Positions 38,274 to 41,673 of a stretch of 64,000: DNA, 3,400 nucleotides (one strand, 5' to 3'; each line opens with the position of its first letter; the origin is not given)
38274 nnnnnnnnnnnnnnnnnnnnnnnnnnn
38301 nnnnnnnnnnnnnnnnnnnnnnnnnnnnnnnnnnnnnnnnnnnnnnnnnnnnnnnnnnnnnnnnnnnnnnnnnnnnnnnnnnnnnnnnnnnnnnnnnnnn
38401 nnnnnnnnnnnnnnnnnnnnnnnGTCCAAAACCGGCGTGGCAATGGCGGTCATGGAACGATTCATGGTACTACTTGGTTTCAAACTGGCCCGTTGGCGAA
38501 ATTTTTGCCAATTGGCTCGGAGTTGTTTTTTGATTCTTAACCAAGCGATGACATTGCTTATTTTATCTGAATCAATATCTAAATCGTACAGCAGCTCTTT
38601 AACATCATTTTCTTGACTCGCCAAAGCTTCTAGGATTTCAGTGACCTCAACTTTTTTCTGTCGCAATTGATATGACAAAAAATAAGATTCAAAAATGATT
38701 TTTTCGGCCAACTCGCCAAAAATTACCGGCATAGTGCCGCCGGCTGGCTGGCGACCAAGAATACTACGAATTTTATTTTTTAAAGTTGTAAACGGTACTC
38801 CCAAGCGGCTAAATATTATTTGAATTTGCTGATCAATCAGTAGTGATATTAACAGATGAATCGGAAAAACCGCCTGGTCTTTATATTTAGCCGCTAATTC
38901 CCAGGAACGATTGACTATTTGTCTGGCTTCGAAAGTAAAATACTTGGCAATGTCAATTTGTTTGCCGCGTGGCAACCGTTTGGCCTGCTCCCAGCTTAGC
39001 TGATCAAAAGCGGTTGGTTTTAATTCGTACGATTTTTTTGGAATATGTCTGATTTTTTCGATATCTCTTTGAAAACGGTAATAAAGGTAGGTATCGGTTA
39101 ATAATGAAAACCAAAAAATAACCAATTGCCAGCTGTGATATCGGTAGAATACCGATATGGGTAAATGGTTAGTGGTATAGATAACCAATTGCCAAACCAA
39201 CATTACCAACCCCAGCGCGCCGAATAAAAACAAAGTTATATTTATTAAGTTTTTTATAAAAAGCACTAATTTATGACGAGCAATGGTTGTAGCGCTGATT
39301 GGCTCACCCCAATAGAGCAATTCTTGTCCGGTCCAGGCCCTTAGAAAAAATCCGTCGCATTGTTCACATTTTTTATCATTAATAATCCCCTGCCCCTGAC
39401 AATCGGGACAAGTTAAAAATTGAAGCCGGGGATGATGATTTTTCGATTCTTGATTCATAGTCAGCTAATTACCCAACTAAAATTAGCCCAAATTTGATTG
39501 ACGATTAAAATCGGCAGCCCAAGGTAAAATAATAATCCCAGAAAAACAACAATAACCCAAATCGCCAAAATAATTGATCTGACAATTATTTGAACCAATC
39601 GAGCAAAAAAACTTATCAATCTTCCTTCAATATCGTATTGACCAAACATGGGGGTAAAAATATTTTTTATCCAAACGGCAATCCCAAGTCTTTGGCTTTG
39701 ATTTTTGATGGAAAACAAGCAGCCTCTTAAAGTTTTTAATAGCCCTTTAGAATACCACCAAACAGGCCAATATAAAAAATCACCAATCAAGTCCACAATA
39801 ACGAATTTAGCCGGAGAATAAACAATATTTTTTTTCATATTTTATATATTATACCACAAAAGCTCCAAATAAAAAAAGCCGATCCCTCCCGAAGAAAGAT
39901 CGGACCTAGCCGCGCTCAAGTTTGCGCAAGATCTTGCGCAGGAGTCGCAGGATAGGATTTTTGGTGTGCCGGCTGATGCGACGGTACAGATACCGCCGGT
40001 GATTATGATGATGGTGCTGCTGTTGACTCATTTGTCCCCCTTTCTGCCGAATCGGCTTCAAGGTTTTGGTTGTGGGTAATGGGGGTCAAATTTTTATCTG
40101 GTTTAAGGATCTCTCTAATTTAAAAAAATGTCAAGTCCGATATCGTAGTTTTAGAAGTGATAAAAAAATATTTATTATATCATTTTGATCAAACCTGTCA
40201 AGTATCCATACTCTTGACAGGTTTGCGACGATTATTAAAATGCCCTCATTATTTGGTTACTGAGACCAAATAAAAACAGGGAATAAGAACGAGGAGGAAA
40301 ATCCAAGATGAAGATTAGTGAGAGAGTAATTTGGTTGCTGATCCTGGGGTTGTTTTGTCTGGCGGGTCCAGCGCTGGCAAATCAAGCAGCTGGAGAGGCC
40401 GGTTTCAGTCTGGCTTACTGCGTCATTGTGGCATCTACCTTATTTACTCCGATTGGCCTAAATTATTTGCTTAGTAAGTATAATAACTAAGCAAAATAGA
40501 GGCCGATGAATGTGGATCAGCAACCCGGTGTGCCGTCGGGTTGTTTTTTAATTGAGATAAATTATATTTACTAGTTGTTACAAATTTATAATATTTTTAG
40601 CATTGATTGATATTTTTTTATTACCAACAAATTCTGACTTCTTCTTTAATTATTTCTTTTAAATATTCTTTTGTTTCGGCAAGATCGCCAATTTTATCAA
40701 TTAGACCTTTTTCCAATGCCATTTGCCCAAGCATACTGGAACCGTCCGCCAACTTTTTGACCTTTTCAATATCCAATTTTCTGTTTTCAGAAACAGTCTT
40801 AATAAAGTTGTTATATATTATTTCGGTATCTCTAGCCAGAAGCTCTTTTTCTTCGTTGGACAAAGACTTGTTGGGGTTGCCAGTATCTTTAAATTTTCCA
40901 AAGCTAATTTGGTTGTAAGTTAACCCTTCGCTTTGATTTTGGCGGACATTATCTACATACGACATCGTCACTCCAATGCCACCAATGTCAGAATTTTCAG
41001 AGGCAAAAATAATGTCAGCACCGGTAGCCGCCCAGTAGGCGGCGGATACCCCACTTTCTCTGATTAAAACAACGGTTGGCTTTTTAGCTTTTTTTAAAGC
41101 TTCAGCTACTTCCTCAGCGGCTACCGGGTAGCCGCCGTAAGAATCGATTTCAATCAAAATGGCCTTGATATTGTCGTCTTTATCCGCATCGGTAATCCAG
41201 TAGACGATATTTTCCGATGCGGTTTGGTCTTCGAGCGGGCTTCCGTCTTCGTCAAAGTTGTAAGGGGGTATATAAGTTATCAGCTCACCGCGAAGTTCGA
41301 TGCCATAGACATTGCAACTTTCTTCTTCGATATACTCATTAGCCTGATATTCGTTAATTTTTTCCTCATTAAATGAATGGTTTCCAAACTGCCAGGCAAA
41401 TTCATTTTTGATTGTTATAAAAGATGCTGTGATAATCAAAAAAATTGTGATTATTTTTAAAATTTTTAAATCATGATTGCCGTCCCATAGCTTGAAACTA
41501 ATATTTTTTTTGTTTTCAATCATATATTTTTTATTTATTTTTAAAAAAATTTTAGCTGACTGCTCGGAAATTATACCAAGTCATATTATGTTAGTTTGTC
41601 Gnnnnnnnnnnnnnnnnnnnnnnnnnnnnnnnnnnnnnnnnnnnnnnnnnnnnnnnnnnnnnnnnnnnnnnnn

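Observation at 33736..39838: Operon headed by a membrane-anchored ClpC-like ATPase with DnaJ-type zinc finger and a degenerate first ATPase domain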

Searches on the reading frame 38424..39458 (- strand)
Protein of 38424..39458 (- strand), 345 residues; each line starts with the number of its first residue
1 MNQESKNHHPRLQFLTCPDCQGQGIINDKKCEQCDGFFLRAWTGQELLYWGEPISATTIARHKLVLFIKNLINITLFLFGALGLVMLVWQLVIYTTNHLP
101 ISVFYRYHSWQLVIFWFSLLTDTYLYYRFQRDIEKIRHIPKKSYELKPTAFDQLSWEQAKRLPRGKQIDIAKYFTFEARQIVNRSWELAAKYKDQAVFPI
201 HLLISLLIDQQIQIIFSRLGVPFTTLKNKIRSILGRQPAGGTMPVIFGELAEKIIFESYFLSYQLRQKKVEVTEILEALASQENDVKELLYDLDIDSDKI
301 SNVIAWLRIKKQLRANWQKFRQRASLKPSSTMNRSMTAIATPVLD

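Call 23: find_related_loci(query=A1, collection=genome_contigs, flank=10000)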
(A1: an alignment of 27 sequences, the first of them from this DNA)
Query A1 (345 aa) in genome_contigs; peptide patterns used: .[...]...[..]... (x = any residue, [..] = any of these).
415 stretches matched a pattern; 231 encode a relative of the query (tblastn E <= 1e-3); the best 80 are kept; 80 distinct loci.
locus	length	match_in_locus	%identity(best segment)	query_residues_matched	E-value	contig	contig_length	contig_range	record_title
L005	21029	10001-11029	58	1-345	3e-132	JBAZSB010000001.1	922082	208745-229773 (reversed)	MAG: Patescibacteria group bacterium isolate SO_2017_GW1_162 NODE_23_length_922082_cov_1.706351_OW334_2017, whole genome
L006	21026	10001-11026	54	4-345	3e-128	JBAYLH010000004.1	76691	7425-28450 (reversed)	MAG: Candidatus Buchananbacteria bacterium isolate SO_2016_GW1_99 scaffold00745_OW334_2016, whole genome shotgun sequenc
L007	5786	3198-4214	56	8-345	6e-124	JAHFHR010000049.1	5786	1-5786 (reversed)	MAG: bacterium isolate nzgw343 NODE_29605_length_5787_cov_3.193435, whole genome shotgun sequence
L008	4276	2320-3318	52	13-345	1e-118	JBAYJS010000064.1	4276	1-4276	MAG: Candidatus Buchananbacteria bacterium isolate SO_2016_GW1_61 scaffold40484_OW334_2016, whole genome shotgun sequenc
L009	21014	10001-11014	48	9-345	5e-107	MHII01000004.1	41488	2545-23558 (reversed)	MAG: Candidatus Buchananbacteria bacterium RIFCSPHIGHO2_02_FULL_39_17 rifcsphigho2_02_scaffold_1218, whole genome shotgu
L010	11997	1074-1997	45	2-345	4e-92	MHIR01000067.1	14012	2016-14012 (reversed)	MAG: Candidatus Buchananbacteria bacterium RIFCSPLOWO2_02_FULL_46_11b rifcsplowo2_02_scaffold_7611, whole genome shotgun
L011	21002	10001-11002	51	12-345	3e-91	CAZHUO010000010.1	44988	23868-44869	MAG TPA_asm: uncultured Gammaproteobacteria bacterium isolate SRP263991_co5_609 genome assembly, contig: NODE_1736_lengt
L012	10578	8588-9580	45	13-345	8e-90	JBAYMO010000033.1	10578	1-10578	MAG: Candidatus Buchananbacteria bacterium isolate SO_2016_LW1_41 scaffold07772_LW64-88_2016, whole genome shotgun seque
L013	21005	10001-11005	43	9-345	2e-88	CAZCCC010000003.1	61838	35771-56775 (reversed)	MAG TPA_asm: uncultured Gammaproteobacteria bacterium isolate SRP241326_co3_326 genome assembly, contig: NODE_815_length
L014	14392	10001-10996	41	13-345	6e-86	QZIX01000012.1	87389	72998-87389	MAG: Candidatus Parcubacteria bacterium isolate SURF_54 contig-100_232_length_87389_read_count_787958, whole genome shot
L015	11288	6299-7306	42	4-345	4e-84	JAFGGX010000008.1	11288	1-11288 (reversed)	MAG: Candidatus Buchananbacteria bacterium isolate Zod_Metabat.1414 k87_2473089, whole genome shotgun sequence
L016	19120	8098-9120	45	4-345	2e-84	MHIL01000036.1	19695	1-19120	MAG: Candidatus Buchananbacteria bacterium RIFCSPHIGHO2_02_FULL_56_16 rifcsphigho2_02_scaffold_9301, whole genome shotgu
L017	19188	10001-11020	39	6-345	2e-81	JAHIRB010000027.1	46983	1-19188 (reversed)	MAG: Patescibacteria group bacterium isolate MM_PC_MetaG.mb.11 MM_PC_MetaG.mb.11_k141_1238413, whole genome shotgun sequ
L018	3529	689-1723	40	1-345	3e-72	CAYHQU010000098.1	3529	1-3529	MAG TPA_asm: uncultured Gammaproteobacteria bacterium isolate ERP119705_co14_218 genome assembly, contig: NODE_59581_len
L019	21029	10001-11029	39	1-345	9e-69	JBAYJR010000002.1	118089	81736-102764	MAG: Candidatus Buchananbacteria bacterium isolate SO_2016_GW1_60 scaffold00354_OW334_2016, whole genome shotgun sequenc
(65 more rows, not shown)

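Call 30: predict_structure(alignment_id=A1)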
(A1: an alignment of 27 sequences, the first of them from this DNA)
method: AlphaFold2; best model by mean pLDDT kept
length: 345 residues; sequences in the alignment: 27
mean_pLDDT: 84.6   pTM: 0.79
mean pLDDT of the five models: 84.6, 84.5, 84.5, 83.6, 82.3
residues with pLDDT >= 90: 171; 70-90: 133; 50-70: 19; < 50: 22
segments of 3 or more residues with pLDDT < 50: 1-9, 333-345
pLDDT, mean of each block of 10 residues (from residue 1): 39 86 82 81 89 87 91 93 92 86 78 91 91 82 61 81 90 94 94 92 96 94 92 85 84 94 90 96 93 94 93 87 69 49 46
secondary structure, 60 per line:
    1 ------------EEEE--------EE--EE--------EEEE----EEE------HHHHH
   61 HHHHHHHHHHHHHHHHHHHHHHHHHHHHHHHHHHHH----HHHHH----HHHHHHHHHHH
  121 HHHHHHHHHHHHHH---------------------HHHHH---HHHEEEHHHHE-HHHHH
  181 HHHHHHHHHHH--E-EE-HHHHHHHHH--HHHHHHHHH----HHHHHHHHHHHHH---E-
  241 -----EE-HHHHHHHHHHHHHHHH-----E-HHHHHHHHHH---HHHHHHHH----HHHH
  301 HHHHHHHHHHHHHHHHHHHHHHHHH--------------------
elements in order: E13-16 E39-42 E47-49 H56-96 H101-105 H110-134 H156-160 E167-169 H170-173 H176-191 H199-207 H210-218 H223-235 H249-264 H272-281 H285-292 H297-325

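Call 33: fold_search(model_id=the predicted structure, library=pdb)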
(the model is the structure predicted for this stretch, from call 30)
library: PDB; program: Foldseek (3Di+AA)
matches with E <= 10: 273; with E <= 0.001: 70
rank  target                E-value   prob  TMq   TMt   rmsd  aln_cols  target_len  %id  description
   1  8ibp_A                3.6e-06  1.00  0.35  0.80   3.1       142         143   20  Crystal structure of Mycobacterium tuberculosis R21K ClpC1 N-terminal domain in complex with Lassomycin (released 2023-09-20)
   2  4iod_A                6.5e-06  1.00  0.35  0.78   2.8       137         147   18  Preliminary structural investigations of a malarial protein secretion system. (released 2014-04-23)
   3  3wdd_A                7.7e-06  1.00  0.36  0.79   2.8       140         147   21  Mutant N-terminal domain of Mycobacterium tuberculosis ClpC1, F2Y, bound to Cyclomarin A (released 2013-09-18)
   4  3wdc_A                8.6e-06  1.00  0.36  0.79   2.8       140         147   21  N-terminal domain of Mycobacterium tuberculosis ClpC1 bound to Cyclomarin A (released 2013-09-18)
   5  8ibo_A                9.1e-06  1.00  0.36  0.82   2.6       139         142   19  Crystal structure of Wild-Type Mycobacterium tuberculosis ClpC1 N-terminal domain in complex with Lassomycin (released 2023-09-20)
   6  6ucr                  9.6e-06  1.00  0.39  0.84   2.6       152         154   20  Structure of ClpC1-NTD L92S L96P (released 2020-05-13)
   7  3wde_A                1.3e-05  1.00  0.35  0.78   2.9       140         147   20  Mutant N-terminal domain of Mycobacterium tuberculosis ClpC1, F80Y, bound to Cyclomarin A (released 2013-09-18)
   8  5hbn                  1.3e-05  1.00  0.35  0.78   2.6       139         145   20  ClpC N-terminal domain with bound phospho-arginine (released 2016-10-12)
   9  2y1r_B                1.4e-05  1.00  0.36  0.83   2.4       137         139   19  Structure of MecA121 & ClpC N-domain complex (released 2011-03-16)
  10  8b3s_Z                1.5e-05  1.00  0.37  0.83   1.9       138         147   19  Structure of YjbA in complex with ClpC N-terminal Domain (released 2023-12-27)
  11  4xbi_B                1.6e-05  1.00  0.39  0.37   2.2       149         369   17  Structure Of A Malarial Protein Involved in Proteostasis (released 2015-07-29)
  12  3wdb                  1.6e-05  1.00  0.35  0.76   2.8       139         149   21  N-terminal domain of Mycobacterium tuberculosis ClpC1 (released 2013-09-18)
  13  4irf_A                1.6e-05  1.00  0.37  0.82   2.8       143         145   18  Preliminary structural investigations of a malarial protein secretion system (released 2014-04-16)
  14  5u2l                  1.7e-05  1.00  0.36  0.80   2.0       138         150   20  Crystal structure of the Hsp104 N-terminal domain from Candida albicans (released 2017-04-19)
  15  8b9u_A                1.7e-05  1.00  0.36  0.83   2.5       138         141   20  Structure of ClpC1 NTD from Mycobacterium tuberculosis (released 2023-07-05)
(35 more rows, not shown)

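Call 49: search_protein_representatives(alignment_id=A1)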
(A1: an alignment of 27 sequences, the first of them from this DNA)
Query: 27 sequences, 345 profile positions. Proteins with E-value up to 0.001 (for the whole library): 4707; up to 1e-10: 623; up to 1e-30: 193. The best 150 are listed.
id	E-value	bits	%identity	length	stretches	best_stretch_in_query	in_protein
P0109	6.0e-124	430.2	-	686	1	1-345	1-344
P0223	5.3e-121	420.5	-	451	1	4-345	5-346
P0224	4.6e-118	410.8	-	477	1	5-345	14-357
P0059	6.6e-110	384.0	-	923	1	1-345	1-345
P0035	4.3e-109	381.3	-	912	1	8-345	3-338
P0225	1.1e-106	373.4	-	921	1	5-345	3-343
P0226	6.1e-106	371.0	-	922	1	1-345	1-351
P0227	1.5e-105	369.7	-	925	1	7-345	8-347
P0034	9.0e-102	357.2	-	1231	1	35-345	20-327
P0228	1.1e-97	343.8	-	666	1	5-345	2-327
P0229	8.9e-97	340.8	-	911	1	11-345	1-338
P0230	1.3e-96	340.3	-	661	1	5-345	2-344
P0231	2.7e-96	339.2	-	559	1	13-345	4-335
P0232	2.2e-95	336.2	-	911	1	12-345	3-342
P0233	4.9e-95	335.1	-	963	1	8-345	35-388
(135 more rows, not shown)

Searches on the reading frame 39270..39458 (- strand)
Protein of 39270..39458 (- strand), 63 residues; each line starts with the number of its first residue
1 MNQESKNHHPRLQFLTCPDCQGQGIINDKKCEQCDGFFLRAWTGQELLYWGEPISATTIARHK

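Call 80: search_protein_families(library=pfam, proteins=[window:39270-39458:-], max_evalue=10)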
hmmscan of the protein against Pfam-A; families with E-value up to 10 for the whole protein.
seq(63 aa): 8 families
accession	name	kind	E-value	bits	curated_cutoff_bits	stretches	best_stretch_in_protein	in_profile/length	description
PF00684.25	DnaJ_CXXCXGXG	-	4.6e-05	24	32.7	1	15-36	42-63/65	DnaJ central domain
PF21002.2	TMEM106_N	-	0.01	16.9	24.5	1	13-31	53-71/91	Transmembrane protein 106 N-terminal region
PF01155.25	HypA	-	0.021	15.3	28.9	1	15-47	71-105/112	Hydrogenase/urease nickel incorporation, metallochaperone, hypA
PF15777.11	Anti-TRAP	-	0.083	13.3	32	1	14-26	30-42/59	Tryptophan RNA-binding attenuator protein inhibitory protein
PF17302.8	DUF5351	-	0.22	12.3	27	1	16-24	19-27/29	Family of unknown function (DUF5351)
PF20833.2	RNase_E_G_Thio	-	0.38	11.3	26.8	1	16-29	1-14/86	RNase E/G, Thioredoxin-like domain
PF13453.11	Zn_ribbon_TFIIB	-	0.64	9.9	22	0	16-22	21-27/41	Transcription factor zinc-finger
PF14369.11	Zn_ribbon_19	-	2.7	8.6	30.8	1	15-23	21-30/35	zinc-ribbon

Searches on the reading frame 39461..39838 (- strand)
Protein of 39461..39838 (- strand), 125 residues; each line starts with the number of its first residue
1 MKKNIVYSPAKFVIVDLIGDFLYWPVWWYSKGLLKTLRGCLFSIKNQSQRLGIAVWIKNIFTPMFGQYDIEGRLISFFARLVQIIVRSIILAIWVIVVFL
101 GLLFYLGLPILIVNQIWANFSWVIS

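Call 6: search_protein_families(library=pfam, proteins=[window:39461-39838:-], max_evalue=0.01)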
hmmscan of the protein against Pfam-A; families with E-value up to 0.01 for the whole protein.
window:39461-39838:- (125 aa): 0 families

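Call 7: search_protein_families(library=ncbifam, proteins=[window:39461-39838:-], max_evalue=0.001)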
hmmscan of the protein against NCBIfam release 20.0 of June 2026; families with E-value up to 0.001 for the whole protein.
window:39461-39838:- (125 aa): 0 families

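Call 40: find_homologous_proteins(query=window:39461-39838:-, max_evalue=0.001)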
Query window:39461-39838:- (125 aa): 102 proteins with E <= 0.001 among 109 candidates.
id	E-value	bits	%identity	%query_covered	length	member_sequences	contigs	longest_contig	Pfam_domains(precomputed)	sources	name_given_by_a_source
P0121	4.5e-70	252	91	100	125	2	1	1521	-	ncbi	-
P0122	7.4e-46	174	65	98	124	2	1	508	-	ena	-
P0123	5.0e-44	168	63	100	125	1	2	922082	-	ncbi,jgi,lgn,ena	ncbi:MAG: hypothetical protein WC675_01110 [Patescibacteria group bacterium]|jgi:hypothetical protei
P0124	3.4e-43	165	61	98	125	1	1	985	-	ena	-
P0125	3.6e-43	165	62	100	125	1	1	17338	-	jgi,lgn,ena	-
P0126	6.1e-43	164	62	100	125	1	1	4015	-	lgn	-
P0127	9.2e-43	164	56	100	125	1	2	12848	-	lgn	-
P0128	2.4e-42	162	62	98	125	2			-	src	-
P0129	4.1e-42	162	59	98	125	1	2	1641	-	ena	-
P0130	4.2e-42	162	59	98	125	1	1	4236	-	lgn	-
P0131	4.8e-42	161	59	98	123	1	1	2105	-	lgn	-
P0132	6.1e-42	161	61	97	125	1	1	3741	-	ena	-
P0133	1.1e-41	160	61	98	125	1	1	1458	-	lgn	-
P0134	2.5e-41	159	61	95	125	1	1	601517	-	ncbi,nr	ncbi:MAG: hypothetical protein HUU49_01640 [Candidatus Buchananbacteria bacterium]|nr:hypothetical p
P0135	3.5e-41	159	59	99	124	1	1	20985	-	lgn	-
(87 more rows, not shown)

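Call 56: search_protein_families(library=padloc, proteins=[window:39461-39838:-], max_evalue=0.001)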
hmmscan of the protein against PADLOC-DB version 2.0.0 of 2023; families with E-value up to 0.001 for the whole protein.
window:39461-39838:- (125 aa): 0 families

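Call 80: search_protein_families(library=pfam, proteins=[window:39464-39838:-], max_evalue=10)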
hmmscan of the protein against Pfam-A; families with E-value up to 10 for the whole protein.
seq(125 aa): 0 families

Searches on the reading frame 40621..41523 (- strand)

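Call 60: search_protein_families(library=pfam, proteins=[window:40621-41523:-], max_evalue=0.001)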
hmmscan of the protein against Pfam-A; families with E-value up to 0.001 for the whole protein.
window:40621-41523:- (300 aa): 4 families
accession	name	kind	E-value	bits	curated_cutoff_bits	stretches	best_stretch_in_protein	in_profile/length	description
PF01343.23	Peptidase_S49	-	7.7e-32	110.8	24.9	1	143-290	2-149/154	Peptidase family S49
PF25145.1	NfeD1b_N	-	4.7e-08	33.3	40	1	112-185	25-97/189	NfeD1b, N-terminal domain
PF01972.22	SDH_protease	-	6e-05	22.6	31.3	1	102-183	77-155/286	ClpP-like SDH-type serine proteinase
PF00574.28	CLP_protease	-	0.00012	22.4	20.2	0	99-168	26-95/182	Clp protease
